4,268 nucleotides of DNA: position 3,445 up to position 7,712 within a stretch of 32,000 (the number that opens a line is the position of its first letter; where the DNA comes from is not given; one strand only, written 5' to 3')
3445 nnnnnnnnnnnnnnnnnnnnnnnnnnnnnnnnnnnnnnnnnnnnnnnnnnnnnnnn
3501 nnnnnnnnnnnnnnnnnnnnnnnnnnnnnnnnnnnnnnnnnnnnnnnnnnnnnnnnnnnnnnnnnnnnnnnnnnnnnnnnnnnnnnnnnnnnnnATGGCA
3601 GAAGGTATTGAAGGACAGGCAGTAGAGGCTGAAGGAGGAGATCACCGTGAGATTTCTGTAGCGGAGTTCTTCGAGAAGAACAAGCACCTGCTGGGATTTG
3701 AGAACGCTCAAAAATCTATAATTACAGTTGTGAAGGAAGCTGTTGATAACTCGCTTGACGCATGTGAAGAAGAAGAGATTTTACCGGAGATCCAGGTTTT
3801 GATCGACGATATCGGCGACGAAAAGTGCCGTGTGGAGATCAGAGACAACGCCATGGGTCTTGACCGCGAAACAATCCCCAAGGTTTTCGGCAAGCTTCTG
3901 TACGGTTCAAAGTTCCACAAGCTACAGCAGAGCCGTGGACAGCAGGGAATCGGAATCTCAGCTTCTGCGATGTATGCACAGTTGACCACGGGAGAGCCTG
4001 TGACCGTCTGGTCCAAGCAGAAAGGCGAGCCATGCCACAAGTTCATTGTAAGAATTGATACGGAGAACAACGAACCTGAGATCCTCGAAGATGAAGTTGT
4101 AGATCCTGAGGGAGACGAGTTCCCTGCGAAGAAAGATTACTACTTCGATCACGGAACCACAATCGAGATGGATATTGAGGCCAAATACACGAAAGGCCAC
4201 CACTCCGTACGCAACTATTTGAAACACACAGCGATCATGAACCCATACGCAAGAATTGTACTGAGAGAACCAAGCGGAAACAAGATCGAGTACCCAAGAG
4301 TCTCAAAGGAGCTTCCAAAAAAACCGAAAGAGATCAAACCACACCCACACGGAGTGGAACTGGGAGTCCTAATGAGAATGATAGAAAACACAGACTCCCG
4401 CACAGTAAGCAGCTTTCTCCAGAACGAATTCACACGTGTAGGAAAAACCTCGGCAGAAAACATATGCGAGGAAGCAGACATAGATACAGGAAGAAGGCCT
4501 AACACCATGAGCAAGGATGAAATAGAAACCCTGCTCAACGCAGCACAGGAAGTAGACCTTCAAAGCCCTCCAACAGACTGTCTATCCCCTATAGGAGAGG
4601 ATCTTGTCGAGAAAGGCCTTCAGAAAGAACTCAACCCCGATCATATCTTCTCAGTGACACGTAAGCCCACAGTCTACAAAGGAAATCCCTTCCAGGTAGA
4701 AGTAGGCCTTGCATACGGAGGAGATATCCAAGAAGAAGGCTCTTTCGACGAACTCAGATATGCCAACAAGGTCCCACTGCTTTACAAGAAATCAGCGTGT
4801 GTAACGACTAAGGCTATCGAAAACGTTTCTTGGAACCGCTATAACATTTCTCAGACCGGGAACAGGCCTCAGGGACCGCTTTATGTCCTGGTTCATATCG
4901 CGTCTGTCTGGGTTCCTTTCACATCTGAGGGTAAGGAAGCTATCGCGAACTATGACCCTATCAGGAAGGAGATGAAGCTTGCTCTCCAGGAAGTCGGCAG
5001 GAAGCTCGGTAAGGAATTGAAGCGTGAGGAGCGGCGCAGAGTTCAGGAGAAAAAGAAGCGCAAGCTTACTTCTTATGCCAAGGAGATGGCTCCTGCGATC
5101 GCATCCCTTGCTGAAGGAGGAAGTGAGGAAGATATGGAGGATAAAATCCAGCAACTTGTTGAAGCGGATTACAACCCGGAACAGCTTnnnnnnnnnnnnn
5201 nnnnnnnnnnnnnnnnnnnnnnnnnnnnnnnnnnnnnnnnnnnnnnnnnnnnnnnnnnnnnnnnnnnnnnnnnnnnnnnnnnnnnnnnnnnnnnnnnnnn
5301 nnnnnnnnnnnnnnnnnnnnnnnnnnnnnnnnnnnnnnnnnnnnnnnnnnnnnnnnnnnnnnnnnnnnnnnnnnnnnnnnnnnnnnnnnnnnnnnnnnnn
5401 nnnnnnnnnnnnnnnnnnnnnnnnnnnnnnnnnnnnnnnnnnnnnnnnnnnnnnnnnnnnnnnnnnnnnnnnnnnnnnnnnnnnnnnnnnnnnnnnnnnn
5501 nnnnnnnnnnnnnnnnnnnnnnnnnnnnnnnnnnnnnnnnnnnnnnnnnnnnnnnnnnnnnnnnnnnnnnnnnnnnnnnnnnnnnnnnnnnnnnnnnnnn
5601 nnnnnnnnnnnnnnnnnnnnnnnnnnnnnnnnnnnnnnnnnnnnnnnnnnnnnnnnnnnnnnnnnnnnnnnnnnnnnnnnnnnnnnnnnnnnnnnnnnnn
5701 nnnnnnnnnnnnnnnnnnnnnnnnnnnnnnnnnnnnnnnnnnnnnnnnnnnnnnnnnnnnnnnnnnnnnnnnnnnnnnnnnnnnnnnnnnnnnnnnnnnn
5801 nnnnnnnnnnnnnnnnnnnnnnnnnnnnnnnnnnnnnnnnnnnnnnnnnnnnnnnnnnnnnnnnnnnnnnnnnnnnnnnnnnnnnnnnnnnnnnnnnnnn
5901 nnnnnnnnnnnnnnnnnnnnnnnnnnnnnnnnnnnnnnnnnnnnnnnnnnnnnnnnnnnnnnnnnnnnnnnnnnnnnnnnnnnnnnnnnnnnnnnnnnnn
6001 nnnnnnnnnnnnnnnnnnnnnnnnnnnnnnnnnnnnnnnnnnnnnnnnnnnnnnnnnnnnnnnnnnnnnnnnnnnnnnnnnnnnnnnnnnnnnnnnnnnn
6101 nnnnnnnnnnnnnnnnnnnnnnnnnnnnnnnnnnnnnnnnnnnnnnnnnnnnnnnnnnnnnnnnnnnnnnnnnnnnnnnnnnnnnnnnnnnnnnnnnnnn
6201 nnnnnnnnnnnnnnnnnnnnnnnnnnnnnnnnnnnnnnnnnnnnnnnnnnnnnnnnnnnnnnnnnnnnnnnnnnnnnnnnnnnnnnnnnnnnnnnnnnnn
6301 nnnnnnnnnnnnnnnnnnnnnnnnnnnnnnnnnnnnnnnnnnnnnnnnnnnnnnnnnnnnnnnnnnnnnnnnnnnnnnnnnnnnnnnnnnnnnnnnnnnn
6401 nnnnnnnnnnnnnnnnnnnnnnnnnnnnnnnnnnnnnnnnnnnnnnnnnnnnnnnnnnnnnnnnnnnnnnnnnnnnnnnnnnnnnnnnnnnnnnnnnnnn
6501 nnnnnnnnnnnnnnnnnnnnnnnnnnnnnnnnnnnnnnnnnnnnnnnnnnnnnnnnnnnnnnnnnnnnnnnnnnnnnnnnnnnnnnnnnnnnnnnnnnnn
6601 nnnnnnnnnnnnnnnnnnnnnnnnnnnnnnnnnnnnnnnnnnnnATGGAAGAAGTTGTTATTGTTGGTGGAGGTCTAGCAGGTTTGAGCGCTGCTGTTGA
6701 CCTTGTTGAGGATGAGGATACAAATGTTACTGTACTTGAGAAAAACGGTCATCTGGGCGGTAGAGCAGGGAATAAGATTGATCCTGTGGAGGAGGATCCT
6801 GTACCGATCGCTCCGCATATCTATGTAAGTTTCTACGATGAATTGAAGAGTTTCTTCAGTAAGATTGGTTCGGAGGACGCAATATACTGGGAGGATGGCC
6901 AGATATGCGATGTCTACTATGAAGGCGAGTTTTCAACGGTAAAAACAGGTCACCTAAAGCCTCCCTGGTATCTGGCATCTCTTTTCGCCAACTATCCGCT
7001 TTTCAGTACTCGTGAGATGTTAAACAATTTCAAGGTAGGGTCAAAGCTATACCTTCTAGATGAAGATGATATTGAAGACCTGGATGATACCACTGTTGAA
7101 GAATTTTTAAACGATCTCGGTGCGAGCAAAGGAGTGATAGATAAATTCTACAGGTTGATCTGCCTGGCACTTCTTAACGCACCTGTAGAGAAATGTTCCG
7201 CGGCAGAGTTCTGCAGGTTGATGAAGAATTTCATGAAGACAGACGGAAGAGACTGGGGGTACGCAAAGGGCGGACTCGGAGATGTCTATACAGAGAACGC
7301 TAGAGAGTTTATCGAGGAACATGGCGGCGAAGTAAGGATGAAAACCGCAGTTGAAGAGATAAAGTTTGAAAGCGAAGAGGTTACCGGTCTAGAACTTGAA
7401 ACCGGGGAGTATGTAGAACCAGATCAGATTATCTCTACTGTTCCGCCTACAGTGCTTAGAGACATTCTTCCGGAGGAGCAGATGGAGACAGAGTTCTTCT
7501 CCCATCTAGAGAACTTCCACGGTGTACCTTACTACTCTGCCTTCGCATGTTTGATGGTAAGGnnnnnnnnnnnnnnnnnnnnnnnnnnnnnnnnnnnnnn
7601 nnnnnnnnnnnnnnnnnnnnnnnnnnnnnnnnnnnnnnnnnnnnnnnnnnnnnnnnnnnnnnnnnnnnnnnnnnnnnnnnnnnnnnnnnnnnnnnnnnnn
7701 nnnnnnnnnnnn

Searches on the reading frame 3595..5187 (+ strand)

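Call 76: search_protein_families(library=pfam, proteins=[window:3595-5187:+], max_evalue=0.00001)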
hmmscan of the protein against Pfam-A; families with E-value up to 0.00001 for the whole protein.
window:3595-5187:+ (531 aa): 3 families
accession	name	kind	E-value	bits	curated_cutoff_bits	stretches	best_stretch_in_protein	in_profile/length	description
PF09239.17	Topo-VIb_trans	-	1.6e-62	210.4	24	1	325-487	1-159/159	Topoisomerase VI B subunit, transducer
PF13589.12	HATPase_c_3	-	9.9e-10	39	25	1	44-163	5-115/137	Histidine kinase-, DNA gyrase B-, and HSP90-like ATPase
PF02518.31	HATPase_c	-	2.6e-09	37.9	26.4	1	39-153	3-106/111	Histidine kinase-, DNA gyrase B-, and HSP90-like ATPase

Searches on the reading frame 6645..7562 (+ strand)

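Call 76: search_protein_families(library=pfam, proteins=[window:6645-7562:+], max_evalue=0.00001)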
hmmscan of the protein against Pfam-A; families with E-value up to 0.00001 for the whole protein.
window:6645-7562:+ (306 aa): 6 families
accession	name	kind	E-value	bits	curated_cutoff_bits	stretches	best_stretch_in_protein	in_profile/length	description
PF01593.30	Amino_oxidase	-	2.6e-24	86.7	19.8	1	11-300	1-288/443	Flavin containing amine oxidoreductase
PF13450.12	NAD_binding_8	-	4.9e-12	46.4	21.9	1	6-73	1-67/68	NAD(P)-binding Rossmann-like domain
PF01266.30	DAO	-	8.2e-10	39.2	27.9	1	4-42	2-43/353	FAD dependent oxidoreductase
PF07992.20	Pyr_redox_2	-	3.3e-07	30.5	26.1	0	3-38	2-37/291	Pyridine nucleotide-disulphide oxidoreductase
PF12831.13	FAD_oxidored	-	1.7e-06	28.1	27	0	3-45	1-42/416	FAD dependent oxidoreductase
PF06100.17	MCRA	-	3.3e-06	26.7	23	0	3-253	3-251/495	MCRA family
